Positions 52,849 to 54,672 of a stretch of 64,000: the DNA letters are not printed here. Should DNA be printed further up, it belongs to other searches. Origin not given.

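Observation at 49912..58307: Candidate undescribed system: divergent cluster of paralogous coiled-coil proteins, a RodZ-C membrane protein and a degenerate ParB/GHKL fusion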

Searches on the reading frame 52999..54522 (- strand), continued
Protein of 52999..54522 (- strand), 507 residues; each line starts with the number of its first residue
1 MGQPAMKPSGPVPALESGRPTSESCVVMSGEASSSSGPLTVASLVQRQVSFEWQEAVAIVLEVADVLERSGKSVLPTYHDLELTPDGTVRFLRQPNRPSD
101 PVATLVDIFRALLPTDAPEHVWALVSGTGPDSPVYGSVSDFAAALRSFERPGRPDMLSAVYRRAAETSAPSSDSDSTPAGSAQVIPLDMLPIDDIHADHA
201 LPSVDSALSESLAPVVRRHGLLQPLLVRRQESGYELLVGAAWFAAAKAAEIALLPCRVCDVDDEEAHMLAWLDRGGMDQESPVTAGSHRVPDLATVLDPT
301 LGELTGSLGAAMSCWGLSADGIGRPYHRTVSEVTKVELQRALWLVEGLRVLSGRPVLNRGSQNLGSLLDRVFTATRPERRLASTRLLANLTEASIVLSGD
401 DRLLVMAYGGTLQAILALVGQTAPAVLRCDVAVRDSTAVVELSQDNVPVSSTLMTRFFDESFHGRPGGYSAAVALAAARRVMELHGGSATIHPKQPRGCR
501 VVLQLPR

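Call 40: fold_search(model_id=the predicted structure, library=pdb)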
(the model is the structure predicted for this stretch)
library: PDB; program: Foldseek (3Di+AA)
matches with E <= 10: 653; with E <= 0.001: 345
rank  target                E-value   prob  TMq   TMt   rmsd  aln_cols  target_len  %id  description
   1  7zp0_E                3.0e-11  1.00  0.29  0.62   7.2       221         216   17  Crystal structure of CusS histidine kinase catalytic core from Escherichia coli (released 2022-08-31)
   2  6rh0_B                3.3e-11  1.00  0.35  0.69   4.7       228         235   14  Revisiting pH-gated conformational switch. Complex HK853-RR468 pH 5.5 (released 2020-02-19)
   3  6rfv_B                4.0e-11  1.00  0.34  0.68   4.9       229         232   15  Revisiting pH-gated conformational switch. Complex HK853-RR468 pH 7 (released 2020-02-19)
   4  6rh0_A                5.6e-11  1.00  0.36  0.72   4.0       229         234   15  Revisiting pH-gated conformational switch. Complex HK853-RR468 pH 5.5 (released 2020-02-19)
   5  6rh7_A                6.5e-11  1.00  0.35  0.70   4.1       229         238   14  Revisiting pH-gated conformational switch. Complex HK853 mutant H260A -RR468 mutant D53A pH 7.5 (released 2020-02-19)
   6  4q20_A                7.2e-11  1.00  0.36  0.74   3.2       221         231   15  Crystal structure of a C-terminal part of tyrosine kinase (DivL) from Caulobacter crescentus CB15 at 2.50 A resolution (released 2014-04-23)
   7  4u7o_B                7.2e-11  1.00  0.31  0.63   5.5       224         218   16  Active histidine kinase bound with ATP (released 2015-09-02)
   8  6rgz_A                8.7e-11  1.00  0.36  0.71   4.0       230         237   16  Revisiting pH-gated conformational switch. Complex HK853-RR468 pH 6.5 (released 2020-02-19)
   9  6rh8_A                1.1e-10  1.00  0.36  0.70   4.6       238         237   14  Revisiting pH-gated conformational switch. Complex HK853 mutant H260A -RR468 mutant D53A pH 5.3 (released 2020-02-19)
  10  6rgy_A                1.2e-10  1.00  0.36  0.72   4.0       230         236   15  Revisiting pH-gated conformational switch. Complex HK853-RR468 pH 7.5 (released 2020-02-19)
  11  9jfj_A                1.2e-10  1.00  0.30  0.62   7.6       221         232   13  Crystal structure of the cytoplasmic domain of ZraS in ADP-bound form (released 2025-03-26)
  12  6rh7_B                1.4e-10  1.00  0.36  0.71   4.1       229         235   14  Revisiting pH-gated conformational switch. Complex HK853 mutant H260A -RR468 mutant D53A pH 7.5 (released 2020-02-19)
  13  6rgy_B                1.6e-10  1.00  0.35  0.70   4.1       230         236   15  Revisiting pH-gated conformational switch. Complex HK853-RR468 pH 7.5 (released 2020-02-19)
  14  5uht_A                1.7e-10  1.00  0.33  0.65   5.1       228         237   14  Structure of the Thermotoga maritima HK853-BeF3-RR468 complex at pH 5.0 (released 2017-12-27)
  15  4jas_A                1.9e-10  1.00  0.35  0.68   4.9       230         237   14  Structural basis of a rationally rewired protein-protein interface (HK853mutant A268V, A271G, T275M, V294T and D297E a (released 2013-09-04)
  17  4q20_B                2.2e-10  1.00  0.33  0.68   4.4       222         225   14  Crystal structure of a C-terminal part of tyrosine kinase (DivL) from Caulobacter crescentus CB15 at 2.50 A resolution (released 2014-04-23)
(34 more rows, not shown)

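Call 41: search_solved_structures(query=A1, max_evalue=1, show_alignments=4)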
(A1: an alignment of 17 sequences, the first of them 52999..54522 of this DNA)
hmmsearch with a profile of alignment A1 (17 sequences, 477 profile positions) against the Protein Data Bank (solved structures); distinct sequences matched with E-value up to 1: 25.
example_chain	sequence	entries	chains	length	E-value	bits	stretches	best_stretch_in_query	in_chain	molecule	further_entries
1vz0_A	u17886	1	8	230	8.1e-17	64.2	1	171-283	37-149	Chromosome-partitioning protein Spo0J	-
7o0n_A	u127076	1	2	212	1.2e-14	57.1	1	160-251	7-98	ParB family protein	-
7bnk_A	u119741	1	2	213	3e-14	55.7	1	159-251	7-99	ParB family protein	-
6sdk_A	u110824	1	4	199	3.9e-14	55.3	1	165-253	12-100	Stage 0 sporulation protein J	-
7bnr_A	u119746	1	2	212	5.9e-14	54.7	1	160-251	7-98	ParB family protein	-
7nfu_A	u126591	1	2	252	1.3e-13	53.6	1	145-252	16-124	Nucleoid occlusion protein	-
6t1f_A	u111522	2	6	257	3.1e-12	49.1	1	148-253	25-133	Chromosome-partitioning protein ParB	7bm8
7ng0_A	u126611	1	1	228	5.3e-12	48.3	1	157-253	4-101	Nucleoid occlusion protein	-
4umk_A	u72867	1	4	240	6.1e-12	48.1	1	173-252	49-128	PROBABLE CHROMOSOME-PARTITIONING PROTEIN PARB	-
7ol9_A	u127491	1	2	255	2.3e-11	46.2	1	147-255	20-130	Nucleoid occlusion protein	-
5c93_A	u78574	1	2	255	0.043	15.6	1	395-476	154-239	Histidine kinase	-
4u7n_A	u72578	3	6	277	0.051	15.4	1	395-476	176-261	Histidine protein kinase sensor protein | Histidine kinase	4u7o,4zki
3sl2_A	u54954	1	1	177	0.088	14.6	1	356-476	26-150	Sensor histidine kinase yycG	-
5ujd_A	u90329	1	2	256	0.12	14.1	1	161-231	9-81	Siderophore biosynthesis protein SbnI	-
6nr6_A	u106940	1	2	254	0.14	13.9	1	161-231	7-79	Bifunctional transcriptional regulator/O-phospho-L-serine synthase SbnI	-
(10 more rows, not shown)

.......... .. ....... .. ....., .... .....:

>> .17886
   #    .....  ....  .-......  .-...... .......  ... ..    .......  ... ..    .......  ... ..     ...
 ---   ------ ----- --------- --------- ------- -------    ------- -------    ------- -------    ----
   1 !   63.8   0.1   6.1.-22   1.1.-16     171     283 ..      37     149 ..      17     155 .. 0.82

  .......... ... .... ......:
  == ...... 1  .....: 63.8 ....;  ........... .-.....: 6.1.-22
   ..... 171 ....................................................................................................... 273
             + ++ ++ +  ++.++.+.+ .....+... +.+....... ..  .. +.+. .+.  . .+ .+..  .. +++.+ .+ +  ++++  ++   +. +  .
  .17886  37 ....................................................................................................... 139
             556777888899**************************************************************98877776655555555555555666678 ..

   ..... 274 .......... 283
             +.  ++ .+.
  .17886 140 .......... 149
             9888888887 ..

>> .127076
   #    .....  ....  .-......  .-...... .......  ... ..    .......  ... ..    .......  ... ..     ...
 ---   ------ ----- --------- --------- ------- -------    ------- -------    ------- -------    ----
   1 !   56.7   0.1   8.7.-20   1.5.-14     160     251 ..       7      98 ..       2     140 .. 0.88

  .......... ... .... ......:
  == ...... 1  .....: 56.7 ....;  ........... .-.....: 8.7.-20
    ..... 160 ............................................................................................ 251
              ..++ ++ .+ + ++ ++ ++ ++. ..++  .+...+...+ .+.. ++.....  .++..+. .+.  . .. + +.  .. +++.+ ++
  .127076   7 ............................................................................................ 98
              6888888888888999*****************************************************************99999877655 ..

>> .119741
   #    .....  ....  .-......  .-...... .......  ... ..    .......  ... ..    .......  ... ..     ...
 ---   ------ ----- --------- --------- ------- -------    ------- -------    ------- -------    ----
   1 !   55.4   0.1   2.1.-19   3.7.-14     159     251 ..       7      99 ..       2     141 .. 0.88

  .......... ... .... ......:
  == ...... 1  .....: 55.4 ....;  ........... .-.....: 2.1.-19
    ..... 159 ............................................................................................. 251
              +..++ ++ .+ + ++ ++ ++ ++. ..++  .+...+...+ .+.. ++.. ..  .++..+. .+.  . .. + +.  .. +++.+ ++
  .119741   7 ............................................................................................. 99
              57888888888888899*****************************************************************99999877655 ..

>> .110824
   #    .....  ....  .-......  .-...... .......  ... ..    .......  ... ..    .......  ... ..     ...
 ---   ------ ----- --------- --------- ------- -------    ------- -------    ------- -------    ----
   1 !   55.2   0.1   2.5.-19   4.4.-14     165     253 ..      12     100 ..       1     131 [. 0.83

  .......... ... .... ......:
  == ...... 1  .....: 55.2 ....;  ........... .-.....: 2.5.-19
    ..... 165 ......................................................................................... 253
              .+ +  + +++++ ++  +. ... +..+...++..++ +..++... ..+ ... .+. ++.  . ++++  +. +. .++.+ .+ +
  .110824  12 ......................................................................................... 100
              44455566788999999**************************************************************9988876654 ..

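Call 43: search_protein_representatives(alignment_id=A1)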
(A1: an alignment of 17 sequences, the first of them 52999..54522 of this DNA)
Query: 17 sequences, 477 profile positions. Proteins with E-value up to 0.001 (for the whole library): 39498; up to 1e-10: 3373; up to 1e-30: 135. The best 150 are listed.
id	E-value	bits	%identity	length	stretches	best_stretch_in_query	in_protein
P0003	4.4e-237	803.8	-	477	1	1-477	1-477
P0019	1.7e-220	749.0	-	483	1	1-477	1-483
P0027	3.6e-150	517.1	-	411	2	255-476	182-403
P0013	2.8e-141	487.8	-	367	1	3-343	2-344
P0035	3.2e-140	484.3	-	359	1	164-476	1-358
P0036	1.4e-108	380.1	-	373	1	156-476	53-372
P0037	5.3e-106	371.5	-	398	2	155-352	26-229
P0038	2.1e-101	356.4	-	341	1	156-477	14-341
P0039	1.1e-91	324.3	-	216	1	228-445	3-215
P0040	1.4e-90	320.6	-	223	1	1-222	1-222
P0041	9.9e-87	308.0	-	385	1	154-476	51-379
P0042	5.5e-83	295.6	-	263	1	1-248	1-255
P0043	1.1e-73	265.0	-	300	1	225-444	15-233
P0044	6.4e-65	236.0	-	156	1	1-155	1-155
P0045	1.9e-64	234.5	-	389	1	157-476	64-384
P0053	2.9e-56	207.5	-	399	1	158-476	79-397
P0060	4.1e-51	190.5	-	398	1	155-475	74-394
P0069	2.1e-46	175.0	-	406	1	6-164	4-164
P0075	4.9e-45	170.5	-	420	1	2-160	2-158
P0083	4.2e-43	164.1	-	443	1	157-477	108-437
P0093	3.2e-41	157.9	-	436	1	4-157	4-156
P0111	1.6e-37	145.7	-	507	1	156-461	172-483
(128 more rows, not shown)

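Call 44: search_protein_families(library=pfam, proteins=[P0036, P0041, P0045, P0053, P0060, P0083, P0111, P0069, P0075, P0093], max_evalue=0.01)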
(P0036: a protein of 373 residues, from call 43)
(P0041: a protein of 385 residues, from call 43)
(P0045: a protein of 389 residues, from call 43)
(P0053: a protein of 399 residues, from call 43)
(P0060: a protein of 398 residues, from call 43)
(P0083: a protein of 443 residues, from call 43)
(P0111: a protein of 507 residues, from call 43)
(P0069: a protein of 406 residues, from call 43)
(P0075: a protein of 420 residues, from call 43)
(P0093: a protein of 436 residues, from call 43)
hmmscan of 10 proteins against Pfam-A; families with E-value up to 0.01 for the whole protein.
P0036 (373 aa): 2 families
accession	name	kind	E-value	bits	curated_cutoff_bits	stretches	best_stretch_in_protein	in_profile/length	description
PF02195.25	ParB_N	-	4e-13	49.7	26.3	1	60-139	9-89/95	ParB N-terminal domain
PF02518.31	HATPase_c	-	4.8e-05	24.2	26.4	1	286-372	19-108/111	Histidine kinase-, DNA gyrase B-, and HSP90-like ATPase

P0041 (385 aa): 2 families
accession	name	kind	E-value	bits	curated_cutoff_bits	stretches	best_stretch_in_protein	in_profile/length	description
PF02195.25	ParB_N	-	1.1e-11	45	26.3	1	82-139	31-89/95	ParB N-terminal domain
PF02518.31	HATPase_c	-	8.6e-07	29.8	26.4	1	292-381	22-110/111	Histidine kinase-, DNA gyrase B-, and HSP90-like ATPase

P0045 (389 aa): 2 families
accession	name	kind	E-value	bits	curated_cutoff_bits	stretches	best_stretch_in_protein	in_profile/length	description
PF02195.25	ParB_N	-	8.3e-13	48.6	26.3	1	83-148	22-88/95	ParB N-terminal domain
PF02518.31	HATPase_c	-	3.7e-05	24.6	26.4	1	304-386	28-110/111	Histidine kinase-, DNA gyrase B-, and HSP90-like ATPase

P0053 (399 aa): 2 families
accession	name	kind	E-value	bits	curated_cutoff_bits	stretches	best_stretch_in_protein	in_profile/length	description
PF02195.25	ParB_N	-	2.6e-15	56.7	26.3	1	92-163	17-88/95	ParB N-terminal domain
PF02518.31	HATPase_c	-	1.1e-05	26.3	26.4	1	313-397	23-108/111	Histidine kinase-, DNA gyrase B-, and HSP90-like ATPase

P0060 (398 aa): 1 family
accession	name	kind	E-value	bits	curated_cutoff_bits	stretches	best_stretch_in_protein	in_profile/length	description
PF02195.25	ParB_N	-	5.7e-12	46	26.3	1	99-160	25-87/95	ParB N-terminal domain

P0083 (443 aa): 2 families
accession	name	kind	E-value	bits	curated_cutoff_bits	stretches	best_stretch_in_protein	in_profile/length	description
PF02195.25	ParB_N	-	2.2e-13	50.5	26.3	1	126-193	20-88/95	ParB N-terminal domain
PF02518.31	HATPase_c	-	1.3e-05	26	26.4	1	350-430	22-104/111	Histidine kinase-, DNA gyrase B-, and HSP90-like ATPase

P0111 (507 aa): 1 family
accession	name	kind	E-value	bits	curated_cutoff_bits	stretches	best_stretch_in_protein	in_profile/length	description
PF02195.25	ParB_N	-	8.2e-17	61.5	26.3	1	180-259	10-90/95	ParB N-terminal domain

P0069 (406 aa): 1 family
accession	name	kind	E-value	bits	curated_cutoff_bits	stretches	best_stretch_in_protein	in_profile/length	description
PF03544.19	TonB_C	-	9.3e-07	29.7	24.6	1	347-402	19-75/79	Gram-negative bacterial TonB protein C-terminal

P0075 (420 aa): 1 family
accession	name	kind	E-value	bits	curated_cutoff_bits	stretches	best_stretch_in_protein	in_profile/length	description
PF03544.19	TonB_C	-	0.00045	21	24.6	1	361-415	19-74/79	Gram-negative bacterial TonB protein C-terminal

P0093 (436 aa): 2 families
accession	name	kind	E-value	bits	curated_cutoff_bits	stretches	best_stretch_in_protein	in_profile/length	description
PF03544.19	TonB_C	-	1.2e-05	26.1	24.6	1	355-425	5-75/79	Gram-negative bacterial TonB protein C-terminal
PF19258.4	KxYKxGKxW_sig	-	0.0019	18.6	23.6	1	163-186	11-34/41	KxYKxGKxW signal peptide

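Call 45: list_cluster_members(proteins=[P0036, P0041, P0045, P0053, P0060, P0083, P0111, P0069, P0075, P0093])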
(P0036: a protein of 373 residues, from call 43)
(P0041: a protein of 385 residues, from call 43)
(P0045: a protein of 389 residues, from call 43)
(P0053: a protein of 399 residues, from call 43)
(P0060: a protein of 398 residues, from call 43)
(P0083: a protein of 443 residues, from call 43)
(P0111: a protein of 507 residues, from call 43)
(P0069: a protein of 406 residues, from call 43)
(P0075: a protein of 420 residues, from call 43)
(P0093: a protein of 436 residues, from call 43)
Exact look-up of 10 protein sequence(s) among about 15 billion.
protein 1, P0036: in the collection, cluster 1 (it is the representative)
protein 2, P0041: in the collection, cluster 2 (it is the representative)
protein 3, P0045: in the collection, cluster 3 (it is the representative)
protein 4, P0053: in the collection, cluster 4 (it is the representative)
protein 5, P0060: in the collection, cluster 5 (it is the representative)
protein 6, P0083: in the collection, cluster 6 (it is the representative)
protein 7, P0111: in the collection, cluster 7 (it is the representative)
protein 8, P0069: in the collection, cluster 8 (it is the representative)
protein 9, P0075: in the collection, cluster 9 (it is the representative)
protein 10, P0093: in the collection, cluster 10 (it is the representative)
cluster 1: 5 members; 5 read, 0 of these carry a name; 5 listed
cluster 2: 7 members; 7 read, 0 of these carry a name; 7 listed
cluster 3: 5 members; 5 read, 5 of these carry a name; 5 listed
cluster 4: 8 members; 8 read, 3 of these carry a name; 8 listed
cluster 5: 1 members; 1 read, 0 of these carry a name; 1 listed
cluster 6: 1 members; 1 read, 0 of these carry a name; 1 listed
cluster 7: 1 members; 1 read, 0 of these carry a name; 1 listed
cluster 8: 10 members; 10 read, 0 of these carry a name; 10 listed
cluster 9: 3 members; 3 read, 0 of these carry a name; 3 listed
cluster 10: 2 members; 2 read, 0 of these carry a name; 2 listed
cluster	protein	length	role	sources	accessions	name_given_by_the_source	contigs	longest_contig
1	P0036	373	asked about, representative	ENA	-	-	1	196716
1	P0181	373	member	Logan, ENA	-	-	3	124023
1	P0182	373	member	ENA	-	-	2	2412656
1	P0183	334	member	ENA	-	-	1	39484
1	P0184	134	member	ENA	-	-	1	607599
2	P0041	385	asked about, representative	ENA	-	-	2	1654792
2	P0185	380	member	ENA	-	-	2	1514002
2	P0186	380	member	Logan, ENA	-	-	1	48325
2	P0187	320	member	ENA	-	-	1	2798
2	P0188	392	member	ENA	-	-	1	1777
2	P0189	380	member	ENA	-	-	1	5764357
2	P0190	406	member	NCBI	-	-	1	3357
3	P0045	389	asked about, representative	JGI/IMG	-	ParB/RepB/Spo0J family partition protein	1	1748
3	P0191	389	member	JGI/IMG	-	ParB/RepB/Spo0J family partition protein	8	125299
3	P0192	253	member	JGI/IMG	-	hypothetical protein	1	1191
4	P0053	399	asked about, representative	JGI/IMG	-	-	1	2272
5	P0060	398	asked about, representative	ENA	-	-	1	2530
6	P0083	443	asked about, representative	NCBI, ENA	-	-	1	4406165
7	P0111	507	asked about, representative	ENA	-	-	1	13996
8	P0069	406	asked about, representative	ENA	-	-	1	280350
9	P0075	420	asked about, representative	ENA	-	-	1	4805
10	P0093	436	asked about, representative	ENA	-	-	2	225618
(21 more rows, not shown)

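Call 48: find_encoding_contigs(protein=P0041, flank=10000, max_places=2)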
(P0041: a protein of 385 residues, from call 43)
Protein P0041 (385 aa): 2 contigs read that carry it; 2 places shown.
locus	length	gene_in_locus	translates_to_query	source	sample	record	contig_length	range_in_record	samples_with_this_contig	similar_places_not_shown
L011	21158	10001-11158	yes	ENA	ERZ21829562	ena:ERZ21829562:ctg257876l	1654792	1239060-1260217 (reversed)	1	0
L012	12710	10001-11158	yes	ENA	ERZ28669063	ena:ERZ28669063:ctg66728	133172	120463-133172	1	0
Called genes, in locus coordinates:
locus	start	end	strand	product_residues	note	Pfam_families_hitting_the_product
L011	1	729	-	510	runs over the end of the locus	-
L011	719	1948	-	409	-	-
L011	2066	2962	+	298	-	PF00535:Glycos_transf_2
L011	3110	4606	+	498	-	-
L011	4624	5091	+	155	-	-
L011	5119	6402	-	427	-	PF00872:Transposase_mut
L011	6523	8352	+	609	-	PF00754:F5_F8_type_C, PF22633:F5_F8_type_C_2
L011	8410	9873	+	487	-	-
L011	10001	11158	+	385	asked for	PF02195:ParB_N, PF02518:HATPase_c (weak)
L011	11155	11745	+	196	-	PF00702:Hydrolase (weak), PF12710:HAD (weak), PF13242:Hydrolase_like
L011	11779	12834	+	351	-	PF13177:DNA_pol3_delta2, PF13191:AAA_16 (weak), PF00004:AAA, PF07728:AAA_5 (faint)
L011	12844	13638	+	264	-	PF04468:PSP1, PF28472:PSP1_3rd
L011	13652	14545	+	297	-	PF04166:PdxA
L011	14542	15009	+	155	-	PF01668:SmpB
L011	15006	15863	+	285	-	PF01370:Epimerase, PF04321:RmlD_sub_bind, PF02719:Polysacc_synt_2 (weak), PF16363:GDP_Man_Dehyd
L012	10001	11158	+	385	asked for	PF02195:ParB_N, PF02518:HATPase_c (weak)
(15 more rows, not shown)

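Call 61: search_protein_families(library=padloc, proteins=[window:52999-54522:-], max_evalue=0.01)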
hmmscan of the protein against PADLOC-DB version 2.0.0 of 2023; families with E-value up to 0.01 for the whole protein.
window:52999-54522:- (507 aa): 0 families
